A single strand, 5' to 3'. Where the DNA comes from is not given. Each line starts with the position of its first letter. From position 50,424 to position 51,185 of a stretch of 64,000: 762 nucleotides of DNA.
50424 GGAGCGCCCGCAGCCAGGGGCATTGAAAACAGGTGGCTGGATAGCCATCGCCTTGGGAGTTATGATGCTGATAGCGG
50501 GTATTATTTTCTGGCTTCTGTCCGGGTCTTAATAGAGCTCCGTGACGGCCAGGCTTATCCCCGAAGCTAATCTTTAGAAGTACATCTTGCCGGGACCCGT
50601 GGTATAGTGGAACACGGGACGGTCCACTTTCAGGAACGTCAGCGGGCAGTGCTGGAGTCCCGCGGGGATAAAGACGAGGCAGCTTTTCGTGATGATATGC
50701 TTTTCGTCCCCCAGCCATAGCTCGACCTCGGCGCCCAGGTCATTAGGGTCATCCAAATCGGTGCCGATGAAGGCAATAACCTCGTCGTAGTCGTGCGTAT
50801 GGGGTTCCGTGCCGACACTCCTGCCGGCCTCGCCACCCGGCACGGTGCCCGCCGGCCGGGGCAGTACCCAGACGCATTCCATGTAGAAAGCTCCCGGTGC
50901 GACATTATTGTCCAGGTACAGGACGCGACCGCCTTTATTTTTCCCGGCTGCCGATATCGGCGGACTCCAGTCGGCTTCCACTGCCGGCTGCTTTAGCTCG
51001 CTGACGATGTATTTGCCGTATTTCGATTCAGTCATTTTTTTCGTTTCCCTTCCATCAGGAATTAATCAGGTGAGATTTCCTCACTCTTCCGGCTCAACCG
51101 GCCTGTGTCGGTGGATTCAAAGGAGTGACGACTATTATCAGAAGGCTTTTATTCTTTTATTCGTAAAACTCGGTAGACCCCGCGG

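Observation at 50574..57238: Six-member family of small cupin-like paralogs clustered with DUF169/DUF1893 genes and repeat elements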

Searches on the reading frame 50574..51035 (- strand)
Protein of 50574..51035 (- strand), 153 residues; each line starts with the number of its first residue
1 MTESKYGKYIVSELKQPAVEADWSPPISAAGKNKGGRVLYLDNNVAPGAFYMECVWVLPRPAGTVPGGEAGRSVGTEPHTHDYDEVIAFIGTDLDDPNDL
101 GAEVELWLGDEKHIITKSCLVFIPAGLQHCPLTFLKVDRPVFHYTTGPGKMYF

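Call 4: search_protein_families(library=pfam, proteins=[window:50574-51035:-], max_evalue=1)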
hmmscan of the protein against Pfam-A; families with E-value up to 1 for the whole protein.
window:50574-51035:- (153 aa): 1 family
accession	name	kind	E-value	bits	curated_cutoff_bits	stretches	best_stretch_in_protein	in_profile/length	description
PF07883.17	Cupin_2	-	0.0058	16.7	27.2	1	103-130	28-55/70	Cupin domain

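Call 5: search_protein_families(library=ncbifam, proteins=[window:50574-51035:-], max_evalue=1)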
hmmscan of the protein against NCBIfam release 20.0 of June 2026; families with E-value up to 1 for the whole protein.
window:50574-51035:- (153 aa): 0 families

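Call 6: search_solved_structures(query=A1, max_evalue=10, show_alignments=3)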
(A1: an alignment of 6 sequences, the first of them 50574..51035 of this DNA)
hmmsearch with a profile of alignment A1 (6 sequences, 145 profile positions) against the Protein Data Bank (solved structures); distinct sequences matched with E-value up to 10: 5.
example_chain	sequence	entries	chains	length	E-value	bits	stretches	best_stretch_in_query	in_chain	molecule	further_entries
6j4b_A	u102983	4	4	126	0.0064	19.9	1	65-127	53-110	Cupin superfamily protein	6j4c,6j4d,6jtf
7eqk_A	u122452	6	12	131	0.25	14.8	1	65-127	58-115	Cupin domain-containing protein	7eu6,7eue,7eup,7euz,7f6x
3st1_A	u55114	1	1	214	0.29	14.5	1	27-91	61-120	Necrosis-and ethylene-inducing protein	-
4z7e_A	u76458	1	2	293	1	12.7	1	69-111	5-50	Lmo1422 protein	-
3nsj_A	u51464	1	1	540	1.2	12.6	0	69-98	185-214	Perforin-1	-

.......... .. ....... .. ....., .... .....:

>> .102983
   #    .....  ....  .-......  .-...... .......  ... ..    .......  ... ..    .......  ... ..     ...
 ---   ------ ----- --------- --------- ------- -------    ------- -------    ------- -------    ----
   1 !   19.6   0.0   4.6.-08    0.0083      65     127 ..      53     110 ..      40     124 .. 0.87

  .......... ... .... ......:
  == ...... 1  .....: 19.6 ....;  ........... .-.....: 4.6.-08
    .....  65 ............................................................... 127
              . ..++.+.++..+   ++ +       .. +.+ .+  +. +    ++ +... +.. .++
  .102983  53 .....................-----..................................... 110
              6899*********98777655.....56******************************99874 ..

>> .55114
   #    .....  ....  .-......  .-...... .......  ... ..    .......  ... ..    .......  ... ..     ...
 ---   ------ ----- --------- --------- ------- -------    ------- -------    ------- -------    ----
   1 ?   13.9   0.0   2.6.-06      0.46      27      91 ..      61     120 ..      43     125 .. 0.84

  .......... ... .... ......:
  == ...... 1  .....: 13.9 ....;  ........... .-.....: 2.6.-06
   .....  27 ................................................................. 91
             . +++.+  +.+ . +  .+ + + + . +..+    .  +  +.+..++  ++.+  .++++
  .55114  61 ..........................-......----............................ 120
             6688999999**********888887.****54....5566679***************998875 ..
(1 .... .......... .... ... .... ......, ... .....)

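Call 8: find_homologous_proteins(query=A1, max_evalue=0.001)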
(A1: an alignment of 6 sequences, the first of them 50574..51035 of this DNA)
Query A1 (6 sequences) (153 aa, profile of the alignment): 2113 proteins with E <= 0.001 among 3131 candidates; the best 120 are listed.
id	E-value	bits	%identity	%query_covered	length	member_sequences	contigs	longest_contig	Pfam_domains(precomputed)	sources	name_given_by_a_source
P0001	1.7e-90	319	50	76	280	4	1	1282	PF07883.18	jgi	jgi:quercetin dioxygenase-like cupin family protein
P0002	1.6e-87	309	57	97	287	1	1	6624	PF07883.18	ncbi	-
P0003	1.7e-86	306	50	99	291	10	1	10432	PF07883.18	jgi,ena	-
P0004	1.2e-83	296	45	98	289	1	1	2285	PF07883.18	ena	-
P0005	6.8e-83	294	49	98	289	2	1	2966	PF07883.18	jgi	jgi:quercetin dioxygenase-like cupin family protein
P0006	1.1e-82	293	48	97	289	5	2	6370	PF07883.18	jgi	jgi:hypothetical protein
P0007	1.4e-80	286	47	99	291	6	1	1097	PF07883.18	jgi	jgi:mannose-6-phosphate isomerase-like protein (cupin superfamily)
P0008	1.8e-80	286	47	99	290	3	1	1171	PF07883.18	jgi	jgi:mannose-6-phosphate isomerase-like protein (cupin superfamily)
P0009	5.5e-80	285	46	99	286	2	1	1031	PF07883.18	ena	-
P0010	6.7e-80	284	43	93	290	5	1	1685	PF07883.18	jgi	jgi:quercetin dioxygenase-like cupin family protein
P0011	3.9e-79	282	50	97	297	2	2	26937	PF07883.18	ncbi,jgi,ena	-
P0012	1.5e-78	280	46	93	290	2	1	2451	PF07883.18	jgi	-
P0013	2.6e-78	279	47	95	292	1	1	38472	PF07883.18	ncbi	-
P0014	4.1e-77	275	45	97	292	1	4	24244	PF07883.18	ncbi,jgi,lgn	-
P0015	4.6e-77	275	48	93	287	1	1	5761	PF07883.18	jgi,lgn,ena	-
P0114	1.5e-50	189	73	100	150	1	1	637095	-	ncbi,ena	-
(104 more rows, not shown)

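Call 9: find_encoding_contigs(protein=window:50574-51035:-, flank=10000, max_places=6)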
Protein window:50574-51035:- (153 aa): 14 contigs read that carry it; 6 places shown.
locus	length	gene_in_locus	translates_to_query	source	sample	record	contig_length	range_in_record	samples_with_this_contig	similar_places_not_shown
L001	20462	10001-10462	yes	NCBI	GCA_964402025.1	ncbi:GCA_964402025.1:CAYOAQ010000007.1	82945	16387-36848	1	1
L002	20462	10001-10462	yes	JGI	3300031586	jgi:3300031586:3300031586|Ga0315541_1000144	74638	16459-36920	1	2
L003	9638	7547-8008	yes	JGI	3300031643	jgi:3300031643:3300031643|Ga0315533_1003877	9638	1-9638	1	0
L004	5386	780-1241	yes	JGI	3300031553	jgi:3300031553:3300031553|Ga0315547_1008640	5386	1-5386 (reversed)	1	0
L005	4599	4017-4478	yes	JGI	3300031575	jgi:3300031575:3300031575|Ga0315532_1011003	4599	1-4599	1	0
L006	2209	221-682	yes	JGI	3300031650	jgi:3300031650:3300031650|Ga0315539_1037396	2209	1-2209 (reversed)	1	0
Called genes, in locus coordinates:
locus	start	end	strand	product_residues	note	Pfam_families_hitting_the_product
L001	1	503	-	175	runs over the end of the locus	PF04290:DctQ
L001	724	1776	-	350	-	PF03480:DctP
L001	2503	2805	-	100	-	-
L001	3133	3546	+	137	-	PF08973:TM1506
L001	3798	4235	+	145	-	-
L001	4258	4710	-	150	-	-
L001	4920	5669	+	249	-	PF02596:DUF169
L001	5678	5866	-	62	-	-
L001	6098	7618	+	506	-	PF13541:ChlI, PF01078:Mg_chelatase, PF07728:AAA_5 (weak), PF13335:Mg_chelatase_C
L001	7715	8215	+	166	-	-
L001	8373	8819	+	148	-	-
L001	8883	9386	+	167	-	-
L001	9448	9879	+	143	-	-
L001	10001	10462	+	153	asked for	-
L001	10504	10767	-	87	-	-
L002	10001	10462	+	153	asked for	-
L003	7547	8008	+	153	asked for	-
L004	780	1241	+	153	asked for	-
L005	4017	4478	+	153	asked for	-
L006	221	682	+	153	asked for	-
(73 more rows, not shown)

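Call 15: find_encoding_contigs(protein=P0013, flank=10000, max_places=3)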
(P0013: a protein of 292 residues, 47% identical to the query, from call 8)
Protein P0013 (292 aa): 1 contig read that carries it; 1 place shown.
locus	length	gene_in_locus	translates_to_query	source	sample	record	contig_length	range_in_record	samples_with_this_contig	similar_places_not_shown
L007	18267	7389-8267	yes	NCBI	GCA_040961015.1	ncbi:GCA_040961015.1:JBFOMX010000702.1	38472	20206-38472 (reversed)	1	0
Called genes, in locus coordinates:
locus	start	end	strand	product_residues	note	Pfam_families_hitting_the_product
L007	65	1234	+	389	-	PF05977:MFS_3, PF07690:MFS_1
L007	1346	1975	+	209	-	PF00440:TetR_N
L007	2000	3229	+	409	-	PF05977:MFS_3, PF07690:MFS_1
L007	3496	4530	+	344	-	PF05977:MFS_3, PF07690:MFS_1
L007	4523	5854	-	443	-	PF02881:SRP54_N, PF00448:SRP54, PF02978:SRP_SPB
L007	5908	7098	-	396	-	-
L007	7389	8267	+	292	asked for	PF07883:Cupin_2 (faint)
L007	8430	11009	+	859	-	PF02463:SMC_N (weak), PF13476:AAA_23, PF13558:SbcC_Walker_B (faint)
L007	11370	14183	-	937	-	PF00005:ABC_tran (faint), PF02463:SMC_N (faint), PF03193:RsgA_GTPase (faint), PF13173:AAA_14 (faint), PF13191:AAA_16 (faint), PF13238:AAA_18 (faint), PF17760:UvrA_inter, PF17755:UvrA_DNA-bind, +5 more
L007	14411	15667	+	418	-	PF00109:ketoacyl-synt, PF02801:Ketoacyl-synt_C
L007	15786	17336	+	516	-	PF03853:YjeF_N, PF01256:Carb_kinase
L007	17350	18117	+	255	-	PF03309:Pan_kinase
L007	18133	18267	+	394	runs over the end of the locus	PF02441:Flavoprotein, PF04127:DFP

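Call 16: find_encoding_contigs(protein=P0114, flank=10000, max_places=2)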
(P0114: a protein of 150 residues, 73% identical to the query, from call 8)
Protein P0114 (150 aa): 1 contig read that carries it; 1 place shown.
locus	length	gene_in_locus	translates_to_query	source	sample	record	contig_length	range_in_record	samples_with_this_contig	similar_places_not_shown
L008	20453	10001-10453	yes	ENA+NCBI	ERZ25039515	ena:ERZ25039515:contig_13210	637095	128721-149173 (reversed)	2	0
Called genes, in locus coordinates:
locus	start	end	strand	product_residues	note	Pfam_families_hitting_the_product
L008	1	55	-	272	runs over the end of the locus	PF04851:ResIII, PF17757:UvrB_inter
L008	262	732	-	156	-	PF00578:AhpC-TSA, PF08534:Redoxin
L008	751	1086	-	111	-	-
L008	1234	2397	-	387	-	PF00994:MoCF_biosynth, PF18146:CinA_KH, PF02464:CinA (weak)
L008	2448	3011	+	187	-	PF13302:Acetyltransf_3, PF13673:Acetyltransf_10, PF00583:Acetyltransf_1, PF13508:Acetyltransf_7, PF23209:IDM1_C (weak), PF08445:FR47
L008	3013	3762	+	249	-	PF02596:DUF169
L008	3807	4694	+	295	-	PF04015:DUF362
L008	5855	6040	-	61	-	-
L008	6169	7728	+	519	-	PF13541:ChlI, PF01078:Mg_chelatase, PF07728:AAA_5 (weak), PF13335:Mg_chelatase_C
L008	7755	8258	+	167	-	PF06445:GyrI-like, PF14526:Cass2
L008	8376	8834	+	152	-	-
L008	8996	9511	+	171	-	-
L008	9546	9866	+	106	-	-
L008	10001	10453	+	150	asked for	-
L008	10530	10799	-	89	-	-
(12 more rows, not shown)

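Call 17: find_encoding_contigs(protein=P0011, flank=10000, max_places=2)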
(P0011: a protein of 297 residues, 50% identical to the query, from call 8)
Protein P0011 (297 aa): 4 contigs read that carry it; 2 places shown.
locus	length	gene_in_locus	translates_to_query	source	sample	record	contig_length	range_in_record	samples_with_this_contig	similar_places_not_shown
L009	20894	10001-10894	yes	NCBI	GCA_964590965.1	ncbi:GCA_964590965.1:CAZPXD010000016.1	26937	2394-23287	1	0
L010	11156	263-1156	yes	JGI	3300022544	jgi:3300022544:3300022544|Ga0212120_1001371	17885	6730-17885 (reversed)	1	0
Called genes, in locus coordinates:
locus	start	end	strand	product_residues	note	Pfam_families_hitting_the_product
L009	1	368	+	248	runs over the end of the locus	PF00181:Ribosomal_L2_N, PF03947:Ribosomal_L2_C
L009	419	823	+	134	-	PF00203:Ribosomal_S19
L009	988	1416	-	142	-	-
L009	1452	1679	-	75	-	PF01599:Ribosomal_S27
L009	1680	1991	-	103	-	PF01282:Ribosomal_S24e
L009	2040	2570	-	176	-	PF04019:DUF359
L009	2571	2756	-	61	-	PF06093:Spt4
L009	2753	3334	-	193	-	PF03876:SHS2_Rpb7-N, PF00575:S1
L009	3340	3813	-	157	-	PF18477:PIN_9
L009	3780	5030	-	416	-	PF00009:GTP_EFTU, PF03144:GTP_EFTU_D2 (weak), PF09173:eIF2_C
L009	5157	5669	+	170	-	PF02572:CobA_CobO_BtuR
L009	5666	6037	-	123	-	PF01092:Ribosomal_S6e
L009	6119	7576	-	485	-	PF08714:Fae, PF00215:OMPdecase, PF00834:Ribul_P_3_epim (faint)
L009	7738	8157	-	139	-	-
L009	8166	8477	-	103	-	-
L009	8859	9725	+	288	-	PF00296:Bac_luciferase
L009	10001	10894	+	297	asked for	PF07883:Cupin_2 (faint)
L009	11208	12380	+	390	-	PF07690:MFS_1, PF12832:MFS_1_like (weak), PF13347:MFS_2 (weak), PF07690:MFS_1, PF00083:Sugar_tr (weak)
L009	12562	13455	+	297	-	-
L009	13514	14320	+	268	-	PF02596:DUF169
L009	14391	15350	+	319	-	PF00005:ABC_tran, PF13304:AAA_21 (weak), PF08352:oligo_HPY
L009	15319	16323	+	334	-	PF00005:ABC_tran, PF08352:oligo_HPY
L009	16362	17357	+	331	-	PF19300:BPD_transp_1_N (weak), PF00528:BPD_transp_1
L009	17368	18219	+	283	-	PF12911:OppC_N, PF00528:BPD_transp_1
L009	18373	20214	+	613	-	PF00496:SBP_bac_5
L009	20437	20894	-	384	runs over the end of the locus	-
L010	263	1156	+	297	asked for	PF07883:Cupin_2 (faint)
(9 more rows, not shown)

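Call 18: search_protein_representatives(alignment_id=A1)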
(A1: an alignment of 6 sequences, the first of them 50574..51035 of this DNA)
Query: 6 sequences, 145 profile positions. Proteins with E-value up to 0.001 (for the whole library): 1455; up to 1e-10: 880; up to 1e-30: 133. The best 150 are listed.
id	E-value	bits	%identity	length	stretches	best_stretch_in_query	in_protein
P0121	6.8e-90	315.0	-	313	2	4-144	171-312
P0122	1.2e-85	301.3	-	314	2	1-144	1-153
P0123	6.3e-79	279.4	-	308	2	1-144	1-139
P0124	6.4e-77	272.9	-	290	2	1-140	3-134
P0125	1.1e-76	272.1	-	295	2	1-140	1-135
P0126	3.8e-75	267.2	-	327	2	6-144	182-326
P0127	1.6e-73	261.9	-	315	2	5-144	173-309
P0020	2.2e-72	258.2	-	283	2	4-144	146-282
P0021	2.1e-71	255.0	-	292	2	2-141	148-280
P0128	3.0e-69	248.1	-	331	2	6-140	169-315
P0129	7.7e-67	240.2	-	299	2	1-142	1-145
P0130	1.1e-66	239.8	-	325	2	1-144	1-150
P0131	2.6e-63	228.8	-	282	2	9-142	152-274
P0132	5.9e-60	217.9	-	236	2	2-127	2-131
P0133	3.8e-59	215.3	-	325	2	1-140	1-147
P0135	3.4e-56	205.7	-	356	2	3-142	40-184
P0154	1.2e-39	152.1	-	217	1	1-144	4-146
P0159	8.7e-38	146.0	-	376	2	72-138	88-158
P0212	4.4e-33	130.8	-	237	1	27-144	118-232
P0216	6.6e-33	130.2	-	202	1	9-139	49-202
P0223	3.5e-32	127.8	-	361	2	62-137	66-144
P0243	4.2e-31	124.3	-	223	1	62-141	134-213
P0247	6.4e-31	123.8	-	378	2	1-143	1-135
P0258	6.2e-30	120.6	-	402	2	67-139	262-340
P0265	1.1e-29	119.7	-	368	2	67-133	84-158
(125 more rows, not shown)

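Call 27: find_encoding_contigs(protein=P0014, flank=10000, max_places=3)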
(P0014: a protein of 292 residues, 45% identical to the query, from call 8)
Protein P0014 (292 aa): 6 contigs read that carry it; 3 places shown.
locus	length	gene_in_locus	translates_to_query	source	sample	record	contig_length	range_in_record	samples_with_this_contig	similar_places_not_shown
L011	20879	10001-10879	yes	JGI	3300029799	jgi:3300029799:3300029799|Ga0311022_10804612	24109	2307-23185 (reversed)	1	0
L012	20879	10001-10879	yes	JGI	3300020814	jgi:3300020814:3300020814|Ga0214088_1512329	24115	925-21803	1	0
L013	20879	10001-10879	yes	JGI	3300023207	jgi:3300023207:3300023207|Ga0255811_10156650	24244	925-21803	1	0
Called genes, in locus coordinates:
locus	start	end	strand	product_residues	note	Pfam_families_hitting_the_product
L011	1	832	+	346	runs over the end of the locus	PF01966:HD, PF13286:HD_assoc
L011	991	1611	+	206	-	PF00117:GATase, PF07685:GATase_3 (weak)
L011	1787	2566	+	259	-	PF00977:His_biosynth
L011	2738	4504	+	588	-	PF01807:Zn_ribbon_DnaG, PF08275:DNAG_N, PF01751:Toprim, PF13155:Toprim_2, PF13362:Toprim_3 (faint), PF13662:Toprim_4, PF10410:DnaB_bind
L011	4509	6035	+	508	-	PF00140:Sigma70_r1_2, PF04542:Sigma70_r2, PF04539:Sigma70_r3, PF04545:Sigma70_r4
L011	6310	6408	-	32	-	-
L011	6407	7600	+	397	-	PF05977:MFS_3, PF07690:MFS_1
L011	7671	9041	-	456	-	PF02881:SRP54_N, PF00448:SRP54, PF06414:Zeta_toxin (faint), PF01656:CbiA (weak), PF02978:SRP_SPB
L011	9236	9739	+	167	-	-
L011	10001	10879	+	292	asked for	PF07883:Cupin_2 (faint)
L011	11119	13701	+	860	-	PF02463:SMC_N (weak), PF13476:AAA_23, PF13555:AAA_29 (faint), PF04423:Rad50_zn_hook (weak), PF13558:SbcC_Walker_B (weak)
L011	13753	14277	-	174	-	-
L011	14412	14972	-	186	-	PF13091:PLDc_2 (weak)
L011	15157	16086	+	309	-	PF04055:Radical_SAM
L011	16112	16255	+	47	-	-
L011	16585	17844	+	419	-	-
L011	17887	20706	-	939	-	PF00005:ABC_tran (faint), PF02463:SMC_N (faint), PF03193:RsgA_GTPase (faint), PF13191:AAA_16 (faint), PF13238:AAA_18 (faint), PF13304:AAA_21 (faint), PF17760:UvrA_inter, PF17755:UvrA_DNA-bind, +5 more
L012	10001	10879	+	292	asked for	PF07883:Cupin_2 (faint)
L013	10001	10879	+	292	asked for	PF07883:Cupin_2 (faint)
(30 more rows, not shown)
